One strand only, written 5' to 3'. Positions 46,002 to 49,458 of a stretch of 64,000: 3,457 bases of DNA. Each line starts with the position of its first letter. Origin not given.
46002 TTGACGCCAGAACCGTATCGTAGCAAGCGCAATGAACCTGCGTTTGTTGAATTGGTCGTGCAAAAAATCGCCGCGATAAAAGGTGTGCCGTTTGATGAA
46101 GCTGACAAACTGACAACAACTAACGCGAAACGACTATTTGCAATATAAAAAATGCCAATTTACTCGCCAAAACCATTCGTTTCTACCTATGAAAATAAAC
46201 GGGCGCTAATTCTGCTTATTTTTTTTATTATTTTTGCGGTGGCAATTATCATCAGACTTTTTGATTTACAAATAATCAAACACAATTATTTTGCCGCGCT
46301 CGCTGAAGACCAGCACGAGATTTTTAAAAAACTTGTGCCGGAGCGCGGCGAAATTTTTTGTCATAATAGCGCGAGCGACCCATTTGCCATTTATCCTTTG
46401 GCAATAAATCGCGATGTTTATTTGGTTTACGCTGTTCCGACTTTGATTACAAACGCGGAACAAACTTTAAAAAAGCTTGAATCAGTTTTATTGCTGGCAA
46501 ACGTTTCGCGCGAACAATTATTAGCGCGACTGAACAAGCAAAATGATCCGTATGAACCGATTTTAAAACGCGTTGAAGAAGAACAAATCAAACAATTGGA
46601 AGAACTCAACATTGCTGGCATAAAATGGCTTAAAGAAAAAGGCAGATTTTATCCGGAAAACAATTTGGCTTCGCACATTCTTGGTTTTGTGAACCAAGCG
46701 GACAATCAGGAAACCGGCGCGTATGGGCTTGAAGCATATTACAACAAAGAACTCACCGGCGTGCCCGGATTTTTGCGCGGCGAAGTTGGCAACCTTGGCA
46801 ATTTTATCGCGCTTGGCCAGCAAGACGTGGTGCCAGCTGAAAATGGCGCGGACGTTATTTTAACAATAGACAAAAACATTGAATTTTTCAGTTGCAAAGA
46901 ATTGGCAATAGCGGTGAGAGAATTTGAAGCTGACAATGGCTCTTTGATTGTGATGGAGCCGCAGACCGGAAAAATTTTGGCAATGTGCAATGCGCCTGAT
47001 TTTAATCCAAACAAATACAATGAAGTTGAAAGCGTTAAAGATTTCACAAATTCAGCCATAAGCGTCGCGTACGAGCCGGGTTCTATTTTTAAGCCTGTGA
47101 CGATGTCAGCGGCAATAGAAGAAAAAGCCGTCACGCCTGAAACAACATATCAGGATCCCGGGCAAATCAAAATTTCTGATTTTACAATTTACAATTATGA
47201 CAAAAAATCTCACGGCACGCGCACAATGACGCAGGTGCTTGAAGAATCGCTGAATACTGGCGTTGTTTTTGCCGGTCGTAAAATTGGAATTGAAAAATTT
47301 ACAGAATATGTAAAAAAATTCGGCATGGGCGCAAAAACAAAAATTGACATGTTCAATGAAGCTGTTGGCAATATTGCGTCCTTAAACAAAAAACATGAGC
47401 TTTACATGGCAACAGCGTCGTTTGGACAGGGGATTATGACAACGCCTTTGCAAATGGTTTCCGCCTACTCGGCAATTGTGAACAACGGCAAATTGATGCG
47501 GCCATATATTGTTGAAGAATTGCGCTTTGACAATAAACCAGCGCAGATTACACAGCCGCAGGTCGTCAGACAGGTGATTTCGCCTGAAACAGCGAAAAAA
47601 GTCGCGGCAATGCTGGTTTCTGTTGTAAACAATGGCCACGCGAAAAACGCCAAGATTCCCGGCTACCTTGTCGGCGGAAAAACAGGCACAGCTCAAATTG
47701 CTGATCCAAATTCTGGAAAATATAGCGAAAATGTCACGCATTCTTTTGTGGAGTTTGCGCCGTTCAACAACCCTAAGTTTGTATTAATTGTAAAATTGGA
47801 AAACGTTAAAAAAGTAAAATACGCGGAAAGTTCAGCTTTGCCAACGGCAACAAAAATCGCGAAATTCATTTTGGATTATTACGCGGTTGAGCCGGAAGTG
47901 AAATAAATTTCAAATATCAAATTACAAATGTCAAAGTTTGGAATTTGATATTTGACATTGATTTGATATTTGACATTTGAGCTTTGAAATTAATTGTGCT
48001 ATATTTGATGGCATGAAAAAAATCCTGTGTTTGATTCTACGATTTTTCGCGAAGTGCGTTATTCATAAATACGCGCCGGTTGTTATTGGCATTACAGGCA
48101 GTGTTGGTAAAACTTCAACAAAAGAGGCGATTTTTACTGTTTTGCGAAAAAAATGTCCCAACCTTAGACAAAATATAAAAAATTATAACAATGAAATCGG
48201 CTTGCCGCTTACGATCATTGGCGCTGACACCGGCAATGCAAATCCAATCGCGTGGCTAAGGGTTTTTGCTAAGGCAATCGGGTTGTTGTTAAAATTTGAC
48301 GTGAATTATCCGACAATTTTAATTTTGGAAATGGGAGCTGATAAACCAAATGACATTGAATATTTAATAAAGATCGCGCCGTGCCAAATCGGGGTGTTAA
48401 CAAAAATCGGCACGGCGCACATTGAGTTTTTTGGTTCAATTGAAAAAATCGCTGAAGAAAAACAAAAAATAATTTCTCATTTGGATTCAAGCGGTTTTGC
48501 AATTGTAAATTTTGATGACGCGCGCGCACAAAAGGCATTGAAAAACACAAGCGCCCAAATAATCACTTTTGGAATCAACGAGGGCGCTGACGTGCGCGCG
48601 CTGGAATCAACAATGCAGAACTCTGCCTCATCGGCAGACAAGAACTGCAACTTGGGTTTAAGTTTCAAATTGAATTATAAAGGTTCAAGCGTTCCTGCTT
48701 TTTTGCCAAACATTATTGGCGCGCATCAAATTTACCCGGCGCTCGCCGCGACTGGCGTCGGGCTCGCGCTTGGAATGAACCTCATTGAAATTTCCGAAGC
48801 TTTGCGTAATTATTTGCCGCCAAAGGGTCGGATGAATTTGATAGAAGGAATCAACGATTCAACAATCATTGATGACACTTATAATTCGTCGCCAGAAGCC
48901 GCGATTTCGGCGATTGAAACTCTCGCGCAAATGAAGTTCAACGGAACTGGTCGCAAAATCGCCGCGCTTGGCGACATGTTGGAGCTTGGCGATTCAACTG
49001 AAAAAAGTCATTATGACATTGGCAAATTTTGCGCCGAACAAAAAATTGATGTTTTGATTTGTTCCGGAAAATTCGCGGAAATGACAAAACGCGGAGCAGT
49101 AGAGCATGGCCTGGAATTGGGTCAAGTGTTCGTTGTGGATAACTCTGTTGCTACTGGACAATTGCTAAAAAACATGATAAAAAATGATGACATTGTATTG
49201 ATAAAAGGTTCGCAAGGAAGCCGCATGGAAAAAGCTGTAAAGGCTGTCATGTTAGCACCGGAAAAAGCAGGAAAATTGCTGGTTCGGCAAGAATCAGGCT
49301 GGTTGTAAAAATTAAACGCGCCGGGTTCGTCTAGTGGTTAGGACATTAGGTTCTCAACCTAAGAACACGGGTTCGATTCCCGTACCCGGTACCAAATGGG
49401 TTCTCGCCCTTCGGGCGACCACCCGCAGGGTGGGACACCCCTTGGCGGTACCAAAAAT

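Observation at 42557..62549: Recurrent intergenic motif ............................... immediately upstream of at least four genes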

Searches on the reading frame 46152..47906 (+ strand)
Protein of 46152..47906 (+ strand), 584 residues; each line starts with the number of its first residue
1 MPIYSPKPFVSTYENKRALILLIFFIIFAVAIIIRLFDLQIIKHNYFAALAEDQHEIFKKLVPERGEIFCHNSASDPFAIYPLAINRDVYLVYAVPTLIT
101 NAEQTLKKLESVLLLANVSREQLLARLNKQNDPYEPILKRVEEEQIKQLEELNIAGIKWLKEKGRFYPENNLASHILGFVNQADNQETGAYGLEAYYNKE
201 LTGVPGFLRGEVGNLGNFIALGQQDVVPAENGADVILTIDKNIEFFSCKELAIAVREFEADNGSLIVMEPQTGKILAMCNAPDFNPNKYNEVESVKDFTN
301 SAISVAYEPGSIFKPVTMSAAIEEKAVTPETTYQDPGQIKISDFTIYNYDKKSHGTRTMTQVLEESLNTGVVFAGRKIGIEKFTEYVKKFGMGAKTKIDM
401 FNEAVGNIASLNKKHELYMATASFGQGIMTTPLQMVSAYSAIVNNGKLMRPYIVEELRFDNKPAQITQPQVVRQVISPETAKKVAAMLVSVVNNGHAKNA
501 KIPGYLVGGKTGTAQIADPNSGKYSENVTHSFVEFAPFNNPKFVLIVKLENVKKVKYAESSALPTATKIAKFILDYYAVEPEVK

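Call 13: find_encoding_contigs(protein=window:46152-47906:+, flank=10000, max_places=10)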
Protein window:46152-47906:+ (584 aa): no gene with exactly this product is on record in the collection.

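Call 14: search_protein_families(library=pfam, proteins=[window:46152-47906:+])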
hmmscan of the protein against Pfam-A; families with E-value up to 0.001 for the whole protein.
window:46152-47906:+ (584 aa): 2 families
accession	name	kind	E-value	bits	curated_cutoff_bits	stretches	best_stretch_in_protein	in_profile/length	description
PF00905.27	Transpeptidase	-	3.9e-77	259.8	22.1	1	263-569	1-297/299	Penicillin binding protein transpeptidase domain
PF03717.20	PBP_dimer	-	1e-18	68.9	24.4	1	63-219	4-176/180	Penicillin-binding Protein dimerisation domain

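Call 26: find_homologous_proteins(query=window:46152-47906:+, max_evalue=1e-30)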
Query window:46152-47906:+ (584 aa): 5512 proteins with E <= 1e-30 among 8000 candidates; the best 120 are listed.
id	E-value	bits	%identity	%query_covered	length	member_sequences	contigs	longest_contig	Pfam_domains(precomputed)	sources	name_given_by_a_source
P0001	0.0e+0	1115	90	94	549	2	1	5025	PF03717.21,PF00905.28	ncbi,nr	ncbi:penicillin-binding protein 2 [Candidatus Falkowbacteria bacterium]|nr:penicillin-binding protei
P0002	2.9e-210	718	55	98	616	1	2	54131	PF03717.21,PF00905.28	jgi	-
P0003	8.6e-191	653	52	97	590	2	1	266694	PF03717.21,PF00905.28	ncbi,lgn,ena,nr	ncbi:MAG TPA: penicillin-binding protein 2 [Candidatus Bipolaricaulota bacterium]|nr:penicillin-bind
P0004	3.2e-184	632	49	97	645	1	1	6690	PF03717.21,PF00905.28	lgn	-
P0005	8.4e-183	627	48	97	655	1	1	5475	PF03717.21,PF00905.28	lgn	-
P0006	1.5e-182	626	47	98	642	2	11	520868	PF03717.21,PF00905.28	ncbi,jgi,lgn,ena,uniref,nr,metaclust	ncbi:hypothetical protein A2300_02450 [Candidatus Falkowbacteria bacterium RIFOXYB2_FULL_35_7]|unire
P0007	1.4e-181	623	50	97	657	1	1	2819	PF03717.21,PF00905.28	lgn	-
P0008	3.1e-181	622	50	97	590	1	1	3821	PF03717.21,PF00905.28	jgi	-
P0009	1.5e-179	616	48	98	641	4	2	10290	PF03717.21,PF00905.28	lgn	-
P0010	3.0e-179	615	49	97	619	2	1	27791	PF03717.21,PF00905.28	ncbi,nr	ncbi:penicillin-binding protein 2 [Candidatus Falkowbacteria bacterium]|nr:penicillin-binding protei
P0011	4.2e-179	615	49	97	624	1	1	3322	PF03717.21,PF00905.28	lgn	-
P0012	5.9e-179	614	47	97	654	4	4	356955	PF03717.21,PF00905.28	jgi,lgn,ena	jgi:cell division protein FtsI/penicillin-binding protein 2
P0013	1.7e-178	613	51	97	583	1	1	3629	PF03717.21,PF00905.28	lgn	-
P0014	2.3e-178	612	46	100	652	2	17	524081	PF03717.21,PF00905.28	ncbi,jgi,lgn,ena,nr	ncbi:penicillin-binding protein 2 [Candidatus Falkowbacteria bacterium]|jgi:cell division protein Ft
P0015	3.6e-178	612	47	98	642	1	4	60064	PF03717.21,PF00905.28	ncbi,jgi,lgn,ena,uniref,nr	ncbi:hypothetical protein COT97_01720 [Candidatus Falkowbacteria bacterium CG10_big_fil_rev_8_21_14_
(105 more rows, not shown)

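Call 54: find_encoding_contigs(protein=P0002, flank=6000, max_places=2)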
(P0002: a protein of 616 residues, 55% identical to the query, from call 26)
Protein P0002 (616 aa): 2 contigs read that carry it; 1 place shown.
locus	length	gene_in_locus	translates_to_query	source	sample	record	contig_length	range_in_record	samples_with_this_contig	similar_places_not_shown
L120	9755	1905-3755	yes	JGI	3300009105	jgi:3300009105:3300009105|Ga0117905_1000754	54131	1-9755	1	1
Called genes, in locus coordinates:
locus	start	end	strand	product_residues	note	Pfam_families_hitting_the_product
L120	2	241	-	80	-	?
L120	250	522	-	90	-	-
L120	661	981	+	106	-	-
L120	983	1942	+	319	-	-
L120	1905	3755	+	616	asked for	PF03717:PBP_dimer, PF00905:Transpeptidase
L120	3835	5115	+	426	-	PF08245:Mur_ligase_M, PF02875:Mur_ligase_C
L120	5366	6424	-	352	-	-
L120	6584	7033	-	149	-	-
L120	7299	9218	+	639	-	PF04851:ResIII, PF00270:DEAD, PF00271:Helicase_C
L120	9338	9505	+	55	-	-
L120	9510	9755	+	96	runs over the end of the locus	-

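Call 55: find_encoding_contigs(protein=P0006, flank=6000, max_places=2)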
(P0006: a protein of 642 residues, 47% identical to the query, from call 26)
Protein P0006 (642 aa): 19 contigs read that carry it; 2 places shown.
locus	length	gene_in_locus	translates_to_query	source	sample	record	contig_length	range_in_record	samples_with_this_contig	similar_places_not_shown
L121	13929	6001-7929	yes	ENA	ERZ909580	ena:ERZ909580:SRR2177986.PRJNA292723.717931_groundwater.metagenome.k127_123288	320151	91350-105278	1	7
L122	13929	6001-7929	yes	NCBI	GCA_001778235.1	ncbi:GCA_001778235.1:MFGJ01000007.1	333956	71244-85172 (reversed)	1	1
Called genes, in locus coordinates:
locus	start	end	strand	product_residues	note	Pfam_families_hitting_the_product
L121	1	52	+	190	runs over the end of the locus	-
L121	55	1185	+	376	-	PF01702:TGT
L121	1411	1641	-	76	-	-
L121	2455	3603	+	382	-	PF11104:PilM_2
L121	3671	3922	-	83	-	-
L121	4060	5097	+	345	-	-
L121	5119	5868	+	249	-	PF01145:Band_7, PF13421:Band_7_1 (weak)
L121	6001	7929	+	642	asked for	PF03717:PBP_dimer, PF00905:Transpeptidase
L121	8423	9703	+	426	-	PF08245:Mur_ligase_M, PF02875:Mur_ligase_C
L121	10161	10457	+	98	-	-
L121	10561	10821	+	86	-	-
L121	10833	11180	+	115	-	-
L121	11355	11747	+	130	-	PF05635:23S_rRNA_IVP, PF22296:bAvd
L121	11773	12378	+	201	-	PF01726:LexA_DNA_bind, PF00717:Peptidase_S24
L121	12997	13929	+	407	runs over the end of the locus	PF00817:IMS, PF21999:IMS_HHH_1, PF11799:IMS_C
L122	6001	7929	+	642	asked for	PF03717:PBP_dimer, PF00905:Transpeptidase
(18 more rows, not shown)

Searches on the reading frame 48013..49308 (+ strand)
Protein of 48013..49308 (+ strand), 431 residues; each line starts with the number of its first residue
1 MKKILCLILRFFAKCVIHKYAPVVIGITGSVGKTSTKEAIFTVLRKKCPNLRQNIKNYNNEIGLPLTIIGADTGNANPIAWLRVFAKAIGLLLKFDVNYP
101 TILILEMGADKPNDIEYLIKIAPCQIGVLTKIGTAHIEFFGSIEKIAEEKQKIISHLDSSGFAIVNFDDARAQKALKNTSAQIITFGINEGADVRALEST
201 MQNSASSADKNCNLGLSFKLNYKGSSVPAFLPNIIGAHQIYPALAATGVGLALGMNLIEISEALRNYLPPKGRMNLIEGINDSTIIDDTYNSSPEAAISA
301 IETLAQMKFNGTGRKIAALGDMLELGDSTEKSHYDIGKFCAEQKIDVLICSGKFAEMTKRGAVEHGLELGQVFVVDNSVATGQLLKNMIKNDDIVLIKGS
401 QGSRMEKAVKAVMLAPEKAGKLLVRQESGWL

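Call 14: search_protein_families(library=pfam, proteins=[window:48013-49308:+])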
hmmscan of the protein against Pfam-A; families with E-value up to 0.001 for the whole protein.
window:48013-49308:+ (431 aa): 2 families
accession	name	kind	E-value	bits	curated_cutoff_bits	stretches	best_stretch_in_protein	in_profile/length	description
PF08245.18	Mur_ligase_M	-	7.3e-32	111.4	24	2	94-249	51-199/200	Mur ligase middle domain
PF02875.26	Mur_ligase_C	-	8.2e-18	65.9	28.4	1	272-400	1-126/127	Mur ligase, glutamate ligase domain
